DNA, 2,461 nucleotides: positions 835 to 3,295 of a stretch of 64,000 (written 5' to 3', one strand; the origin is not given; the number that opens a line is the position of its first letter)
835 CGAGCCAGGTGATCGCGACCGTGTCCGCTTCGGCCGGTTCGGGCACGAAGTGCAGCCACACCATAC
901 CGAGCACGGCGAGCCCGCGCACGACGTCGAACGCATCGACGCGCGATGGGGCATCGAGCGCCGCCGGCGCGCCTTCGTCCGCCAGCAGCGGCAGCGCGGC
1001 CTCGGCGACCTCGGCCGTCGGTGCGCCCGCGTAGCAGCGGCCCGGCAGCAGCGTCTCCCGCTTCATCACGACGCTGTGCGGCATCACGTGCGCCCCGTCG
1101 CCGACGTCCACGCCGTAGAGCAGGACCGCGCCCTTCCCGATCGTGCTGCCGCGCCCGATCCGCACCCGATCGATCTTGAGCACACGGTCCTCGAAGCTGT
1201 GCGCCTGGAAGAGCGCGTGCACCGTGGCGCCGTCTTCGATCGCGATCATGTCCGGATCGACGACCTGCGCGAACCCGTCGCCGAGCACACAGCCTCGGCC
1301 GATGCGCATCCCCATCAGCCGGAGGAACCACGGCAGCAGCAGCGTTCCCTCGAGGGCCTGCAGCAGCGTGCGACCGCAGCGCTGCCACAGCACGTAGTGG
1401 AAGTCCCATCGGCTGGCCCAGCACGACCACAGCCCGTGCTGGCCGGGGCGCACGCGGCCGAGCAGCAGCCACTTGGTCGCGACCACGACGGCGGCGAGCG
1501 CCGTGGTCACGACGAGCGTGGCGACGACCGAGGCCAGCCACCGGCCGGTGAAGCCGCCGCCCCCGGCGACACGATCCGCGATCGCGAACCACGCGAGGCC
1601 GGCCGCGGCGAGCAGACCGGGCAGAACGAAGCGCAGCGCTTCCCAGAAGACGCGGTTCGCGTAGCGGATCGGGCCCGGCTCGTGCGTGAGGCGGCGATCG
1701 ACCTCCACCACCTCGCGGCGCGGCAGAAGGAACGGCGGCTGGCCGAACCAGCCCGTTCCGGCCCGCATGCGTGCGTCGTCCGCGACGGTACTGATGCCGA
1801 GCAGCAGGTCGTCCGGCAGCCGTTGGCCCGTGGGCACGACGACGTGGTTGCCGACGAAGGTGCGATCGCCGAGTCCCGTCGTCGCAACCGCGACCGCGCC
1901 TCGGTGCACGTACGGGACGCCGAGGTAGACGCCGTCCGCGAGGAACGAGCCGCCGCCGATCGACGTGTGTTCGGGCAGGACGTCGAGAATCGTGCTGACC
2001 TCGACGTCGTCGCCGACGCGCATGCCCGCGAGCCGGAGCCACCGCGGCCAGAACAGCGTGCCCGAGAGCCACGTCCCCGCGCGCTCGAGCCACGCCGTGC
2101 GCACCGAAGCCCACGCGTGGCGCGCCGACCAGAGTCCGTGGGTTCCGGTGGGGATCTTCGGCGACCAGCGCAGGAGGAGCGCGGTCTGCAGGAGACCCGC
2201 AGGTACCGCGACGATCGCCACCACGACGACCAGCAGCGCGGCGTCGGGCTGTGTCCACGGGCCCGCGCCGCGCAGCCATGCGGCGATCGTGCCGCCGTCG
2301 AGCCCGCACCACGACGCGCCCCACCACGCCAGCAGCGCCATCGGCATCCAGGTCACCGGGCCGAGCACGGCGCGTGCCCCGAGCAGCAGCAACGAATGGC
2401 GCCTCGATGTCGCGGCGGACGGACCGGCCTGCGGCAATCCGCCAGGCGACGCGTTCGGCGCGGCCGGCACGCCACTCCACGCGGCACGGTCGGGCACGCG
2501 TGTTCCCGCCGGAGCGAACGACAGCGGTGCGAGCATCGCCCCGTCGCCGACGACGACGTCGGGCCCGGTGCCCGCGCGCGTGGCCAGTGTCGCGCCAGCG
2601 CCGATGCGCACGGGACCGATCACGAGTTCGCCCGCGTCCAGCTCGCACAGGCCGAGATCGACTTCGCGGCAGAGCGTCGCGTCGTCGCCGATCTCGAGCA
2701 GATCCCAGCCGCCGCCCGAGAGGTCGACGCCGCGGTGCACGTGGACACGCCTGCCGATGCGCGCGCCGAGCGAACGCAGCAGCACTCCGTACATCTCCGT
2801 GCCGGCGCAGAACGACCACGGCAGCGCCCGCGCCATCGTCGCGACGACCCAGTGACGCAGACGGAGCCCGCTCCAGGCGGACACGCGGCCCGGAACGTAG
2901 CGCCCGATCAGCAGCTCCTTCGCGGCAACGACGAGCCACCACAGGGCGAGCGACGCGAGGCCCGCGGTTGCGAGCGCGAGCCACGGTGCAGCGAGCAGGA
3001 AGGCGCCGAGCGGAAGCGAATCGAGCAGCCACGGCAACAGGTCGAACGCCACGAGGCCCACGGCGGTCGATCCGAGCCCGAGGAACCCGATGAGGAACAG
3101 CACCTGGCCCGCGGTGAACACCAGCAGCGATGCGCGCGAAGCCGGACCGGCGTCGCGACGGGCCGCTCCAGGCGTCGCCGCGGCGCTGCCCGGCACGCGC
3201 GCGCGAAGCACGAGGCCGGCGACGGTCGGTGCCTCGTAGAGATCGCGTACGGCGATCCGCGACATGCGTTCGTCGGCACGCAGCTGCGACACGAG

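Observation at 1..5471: SET-domain methyltransferase sits 13 nt upstream of a Pls/PosA-type cationic-homopolymer synthetase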

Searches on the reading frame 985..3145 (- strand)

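Call 32: find_homologous_proteins(query=window:985-3145:-, max_evalue=1e-10)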
Query window:985-3145:- (720 aa): 184 proteins with E <= 1e-10 among 8000 candidates; the best 120 are listed.
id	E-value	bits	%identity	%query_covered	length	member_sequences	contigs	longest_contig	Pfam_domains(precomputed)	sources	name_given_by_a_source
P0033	6.9e-266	903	61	99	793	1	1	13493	PF00550.32,PF00132.31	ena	-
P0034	1.6e-256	872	61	95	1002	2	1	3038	PF07786.19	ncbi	ncbi:MAG: heparan-alpha-glucosaminide N-acetyltransferase domain-containing protein, partial [Planct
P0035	1.1e-254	866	59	99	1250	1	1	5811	PF00550.32,PF00132.31,PF00501.35,PF13193.13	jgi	jgi:non-ribosomal peptide synthetase-like protein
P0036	2.3e-243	828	59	98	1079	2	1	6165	PF04235.19,PF07786.19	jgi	jgi:non-ribosomal peptide synthetase-like protein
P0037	2.1e-234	798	57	98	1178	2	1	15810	PF00550.32,PF00132.31,PF00501.35,PF13193.13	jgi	jgi:non-ribosomal peptide synthetase-like protein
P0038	1.3e-207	710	52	99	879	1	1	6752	PF00550.32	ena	-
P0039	1.3e-201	690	60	78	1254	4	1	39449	PF00550.32,PF00501.35,PF13193.13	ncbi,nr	ncbi:MAG: amino acid adenylation domain-containing protein [Planctomycetes bacterium]|nr:amino acid 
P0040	2.8e-200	686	49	98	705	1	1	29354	PF00132.31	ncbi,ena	-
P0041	9.0e-200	684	52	95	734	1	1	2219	PF00132.31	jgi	jgi:non-ribosomal peptide synthetase-like protein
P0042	3.4e-199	682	49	99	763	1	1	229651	PF00132.31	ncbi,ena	-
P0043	1.3e-197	677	49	97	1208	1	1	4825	PF00550.32,PF00132.31,PF00501.35,PF13193.13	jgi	jgi:non-ribosomal peptide synthetase-like protein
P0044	7.5e-197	674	54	60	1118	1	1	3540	PF00550.32,PF00132.31,PF00501.35,PF13193.13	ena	-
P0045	9.6e-197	674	48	98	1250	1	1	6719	PF00550.32,PF00132.31,PF00501.35,PF13193.13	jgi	jgi:non-ribosomal peptide synthetase-like protein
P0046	4.4e-196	672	49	97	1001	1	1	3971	PF00550.32,PF00132.31,PF00501.35,PF13193.13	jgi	jgi:non-ribosomal peptide synthetase-like protein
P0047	3.2e-195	669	52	93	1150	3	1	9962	PF00550.32,PF00132.31,PF00501.35,PF13193.13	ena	-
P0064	1.3e-186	640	51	94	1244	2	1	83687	PF00550.32,PF00501.35,PF13193.13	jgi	-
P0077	3.6e-184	632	48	97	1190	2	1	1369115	PF00550.32,PF00132.31,PF00501.35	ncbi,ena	-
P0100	4.2e-177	609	47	99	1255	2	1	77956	PF00550.32,PF00132.31,PF00501.35,PF13193.13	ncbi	-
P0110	3.5e-174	599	47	93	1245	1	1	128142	PF00550.32,PF00501.35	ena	-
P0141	1.4e-161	558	41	96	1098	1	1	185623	PF00550.32,PF00501.35,PF13193.13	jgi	jgi:non-ribosomal peptide synthetase-like protein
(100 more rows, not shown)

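Call 42: search_dna_similar(query=window:985-3145:-, collection=plasmids, mode=protein, max_rows=40, max_evalue=1e-10)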
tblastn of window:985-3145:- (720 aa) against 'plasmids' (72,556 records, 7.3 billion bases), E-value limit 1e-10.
Records with a match: 47; places in all: 50; records where one place covers at least 80% of the query: 12.
Best place of each record, by identity: <60% 47.
By first word of the organism name: Streptomyces 10; Rhodococcus 7; Azospirillum 5; Rhizobium 5; Mycobacterium 5; Acinetobacter 4; Streptantibioticus 2; Embleya 2; Nocardia 1; Sphingomonas 1; and 5 more.
By predicted mobility (MOB-suite, as given by PLSDB): non-mobilizable 25; mobilizable 21; conjugative 1.
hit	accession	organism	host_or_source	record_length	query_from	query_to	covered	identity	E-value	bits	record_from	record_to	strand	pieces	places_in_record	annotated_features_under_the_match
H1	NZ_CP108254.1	Streptomyces sp. NBC_00060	-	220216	80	705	87%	51.3%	2e-133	442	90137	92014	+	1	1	amino acid adenylation domain-containing protein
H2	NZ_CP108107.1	Streptomyces sp. NBC_00224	-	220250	80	705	87%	51.3%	2e-133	442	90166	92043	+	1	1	amino acid adenylation domain-containing protein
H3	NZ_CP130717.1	Streptomyces sp. NBC_00150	-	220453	80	705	87%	51.3%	2e-133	442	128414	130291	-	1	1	amino acid adenylation domain-containing protein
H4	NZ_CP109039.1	Streptomyces sp. NBC_00648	-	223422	80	705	87%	50.8%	2e-129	431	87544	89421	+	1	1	amino acid adenylation domain-containing protein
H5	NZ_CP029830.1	Azospirillum ramasamyi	single cell,Cow dung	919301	80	699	86%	32.8%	1e-50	199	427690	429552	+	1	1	Pls/PosA family non-ribosomal peptide synthetase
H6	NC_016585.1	Azospirillum lipoferum 4B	-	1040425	80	699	86%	32.8%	9e-50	196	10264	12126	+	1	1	none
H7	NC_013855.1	Azospirillum sp. B510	-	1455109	80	699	86%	32.1%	5e-48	191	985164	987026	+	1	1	record has no annotation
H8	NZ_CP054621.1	Azospirillum oryzae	cell culture,soil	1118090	80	699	86%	31.9%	3e-49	195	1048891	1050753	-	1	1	record has no annotation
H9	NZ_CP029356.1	Azospirillum thermophilum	cell culture,hot spring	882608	80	699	86%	31.2%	2e-50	198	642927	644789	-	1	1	Pls/PosA family non-ribosomal peptide synthetase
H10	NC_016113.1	Streptantibioticus cattleyicolor NRRL 8057 = DSM 46488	-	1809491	94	699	84%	31.6%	2e-35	152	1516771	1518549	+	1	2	none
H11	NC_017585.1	Streptantibioticus cattleyicolor NRRL 8057 = DSM 46488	-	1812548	94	699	84%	31.6%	2e-35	152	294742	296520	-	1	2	none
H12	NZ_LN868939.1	Nocardia farcinica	not known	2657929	85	695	85%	27.6%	6e-23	112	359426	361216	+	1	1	none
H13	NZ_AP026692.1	Rhodococcus qingshengii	cruid oil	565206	169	701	74%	29.5%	7e-32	141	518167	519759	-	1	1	Pls/PosA family non-ribosomal peptide synthetase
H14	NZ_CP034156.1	Rhodococcus sp. NJ-530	Antarctic sea ice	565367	169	701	74%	29.5%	7e-32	141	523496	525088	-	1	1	Pls/PosA family non-ribosomal peptide synthetase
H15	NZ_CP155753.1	Sphingomonas parapaucimobilis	Chinese cabbage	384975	153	699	76%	28.1%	4e-32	142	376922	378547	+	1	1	Pls/PosA family non-ribosomal peptide synthetase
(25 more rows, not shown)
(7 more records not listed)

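Call 58: find_encoding_contigs(protein=P0141, flank=8000, max_places=2)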
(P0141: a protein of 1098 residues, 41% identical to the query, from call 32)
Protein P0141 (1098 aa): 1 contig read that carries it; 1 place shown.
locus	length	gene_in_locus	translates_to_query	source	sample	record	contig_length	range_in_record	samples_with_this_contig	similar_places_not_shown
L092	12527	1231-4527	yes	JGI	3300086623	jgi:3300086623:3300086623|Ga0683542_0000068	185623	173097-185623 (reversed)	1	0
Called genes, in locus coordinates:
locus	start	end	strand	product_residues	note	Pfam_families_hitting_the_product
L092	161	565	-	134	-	-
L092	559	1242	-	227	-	-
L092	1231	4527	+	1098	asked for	PF00501:AMP-binding, PF13193:AMP-binding_C, PF00550:PP-binding (weak)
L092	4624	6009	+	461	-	PF13424:TPR_12, PF13432:TPR_16, PF14559:TPR_19 (weak), PF13414:TPR_11 (weak), PF13432:TPR_16, PF14559:TPR_19 (weak), PF13424:TPR_12, PF00515:TPR_1, +14 more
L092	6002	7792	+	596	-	PF14559:TPR_19, PF13432:TPR_16, PF13414:TPR_11, PF14559:TPR_19, PF13424:TPR_12, PF13432:TPR_16, PF13414:TPR_11, PF13424:TPR_12, +35 more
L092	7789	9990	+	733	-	PF00515:TPR_1, PF13414:TPR_11, PF13424:TPR_12, PF00515:TPR_1, PF13432:TPR_16, PF14559:TPR_19, PF13424:TPR_12, PF13414:TPR_11, +30 more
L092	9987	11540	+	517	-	PF13432:TPR_16 (weak), PF13432:TPR_16 (weak), PF13424:TPR_12 (weak), PF13414:TPR_11 (weak), PF14559:TPR_19 (weak), PF00515:TPR_1 (weak), PF00515:TPR_1, PF07719:TPR_2, +18 more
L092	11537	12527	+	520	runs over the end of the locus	PF13432:TPR_16 (weak), PF00515:TPR_1 (weak), PF13424:TPR_12 (weak), PF13432:TPR_16 (weak), PF14559:TPR_19, PF13432:TPR_16, PF13414:TPR_11, PF13414:TPR_11, +13 more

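Call 73: find_encoding_contigs(protein=P0077, flank=4000, max_places=1)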
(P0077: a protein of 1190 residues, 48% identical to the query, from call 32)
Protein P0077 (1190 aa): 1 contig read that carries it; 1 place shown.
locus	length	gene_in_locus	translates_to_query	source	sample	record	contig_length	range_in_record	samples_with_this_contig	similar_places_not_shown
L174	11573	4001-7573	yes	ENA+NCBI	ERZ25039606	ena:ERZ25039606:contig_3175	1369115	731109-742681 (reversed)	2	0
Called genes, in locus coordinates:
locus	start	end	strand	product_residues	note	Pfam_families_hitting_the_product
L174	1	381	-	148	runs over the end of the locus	PF04542:Sigma70_r2 (weak), PF08281:Sigma70_r4_2, PF04545:Sigma70_r4 (weak)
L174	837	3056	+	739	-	PF19313:DUF5916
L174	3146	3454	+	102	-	-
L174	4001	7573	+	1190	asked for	PF00501:AMP-binding, PF00550:PP-binding (weak), PF00132:Hexapep (faint)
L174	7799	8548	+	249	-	PF06831:H2TH, PF06827:zf-FPG_IleRS (weak)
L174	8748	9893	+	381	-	-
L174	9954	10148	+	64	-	-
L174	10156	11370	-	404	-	PF00155:Aminotran_1_2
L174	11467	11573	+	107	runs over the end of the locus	PF03551:PadR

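Call 74: find_encoding_contigs(protein=P0110, flank=4000, max_places=1)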
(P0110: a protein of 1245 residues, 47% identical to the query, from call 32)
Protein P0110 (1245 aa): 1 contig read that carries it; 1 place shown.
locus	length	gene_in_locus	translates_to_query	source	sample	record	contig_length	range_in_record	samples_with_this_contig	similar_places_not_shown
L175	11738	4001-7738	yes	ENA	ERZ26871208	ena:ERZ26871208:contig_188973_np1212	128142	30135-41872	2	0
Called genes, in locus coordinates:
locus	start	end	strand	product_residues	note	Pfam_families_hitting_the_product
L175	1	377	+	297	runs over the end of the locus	PF00561:Abhydrolase_1, PF12146:Hydrolase_4, PF12697:Abhydrolase_6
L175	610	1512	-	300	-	PF00849:PseudoU_synth_2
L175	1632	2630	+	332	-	PF02615:Ldh_2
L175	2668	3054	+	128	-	PF02426:MIase (weak)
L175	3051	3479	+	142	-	PF01047:MarR, PF12802:MarR_2, PF13412:HTH_24, PF25213:HVO_A0261_N, PF13463:HTH_27 (weak), PF24409:wHTH-PRTase_assc (faint)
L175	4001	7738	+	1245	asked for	PF00501:AMP-binding, PF00550:PP-binding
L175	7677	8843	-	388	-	PF04015:DUF362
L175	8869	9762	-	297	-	PF00294:PfkB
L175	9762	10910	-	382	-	PF01261:AP_endonuc_2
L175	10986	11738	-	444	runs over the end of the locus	PF01011:PQQ, PF13360:PQQ_2, PF01011:PQQ (weak), PF13360:PQQ_2 (weak)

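Call 75: find_encoding_contigs(protein=P0064, flank=4000, max_places=1)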
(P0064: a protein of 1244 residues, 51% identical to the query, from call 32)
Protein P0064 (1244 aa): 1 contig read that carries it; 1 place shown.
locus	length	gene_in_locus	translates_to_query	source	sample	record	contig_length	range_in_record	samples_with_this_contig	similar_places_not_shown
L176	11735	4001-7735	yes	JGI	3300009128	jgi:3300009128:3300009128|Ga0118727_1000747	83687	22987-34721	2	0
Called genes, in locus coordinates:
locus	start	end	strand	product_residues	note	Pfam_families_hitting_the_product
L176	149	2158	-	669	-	PF20091:Abhydrolase_10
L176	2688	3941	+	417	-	PF00270:DEAD, PF04851:ResIII (weak), PF00271:Helicase_C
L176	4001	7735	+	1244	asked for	PF00501:AMP-binding, PF13193:AMP-binding_C (faint), PF00550:PP-binding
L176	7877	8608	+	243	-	-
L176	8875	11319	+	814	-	PF00069:Pkinase, PF07714:PK_Tyr_Ser-Thr, PF06271:RDD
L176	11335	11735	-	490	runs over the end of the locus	PF00884:Sulfatase, PF01676:Metalloenzyme (weak), PF16347:SGSH_C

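Call 76: find_encoding_contigs(protein=P0100, flank=4000, max_places=1)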
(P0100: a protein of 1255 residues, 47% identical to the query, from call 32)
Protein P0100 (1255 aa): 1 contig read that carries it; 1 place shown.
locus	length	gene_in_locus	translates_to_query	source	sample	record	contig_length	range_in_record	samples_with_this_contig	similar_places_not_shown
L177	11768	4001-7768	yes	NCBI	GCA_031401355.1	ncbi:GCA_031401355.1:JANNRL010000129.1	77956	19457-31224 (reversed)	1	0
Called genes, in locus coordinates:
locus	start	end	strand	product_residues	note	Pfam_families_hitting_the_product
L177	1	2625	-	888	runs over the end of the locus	PF20601:DUF6797, PF23500:DUF7133 (faint), PF00034:Cytochrom_C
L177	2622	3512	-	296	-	PF01261:AP_endonuc_2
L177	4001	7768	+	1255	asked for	PF00501:AMP-binding, PF13193:AMP-binding_C (weak), PF00550:PP-binding, PF00132:Hexapep (faint)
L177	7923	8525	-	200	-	-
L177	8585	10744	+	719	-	PF19313:DUF5916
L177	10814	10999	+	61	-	-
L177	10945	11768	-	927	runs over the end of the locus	PF00069:Pkinase, PF01636:APH (faint), PF07714:PK_Tyr_Ser-Thr, PF03109:ABC1 (weak), PF00930:DPPIV_N (faint), PF26549:Tricorn_N, PF26550:Tricorn_2nd, PF07676:PD40 (weak)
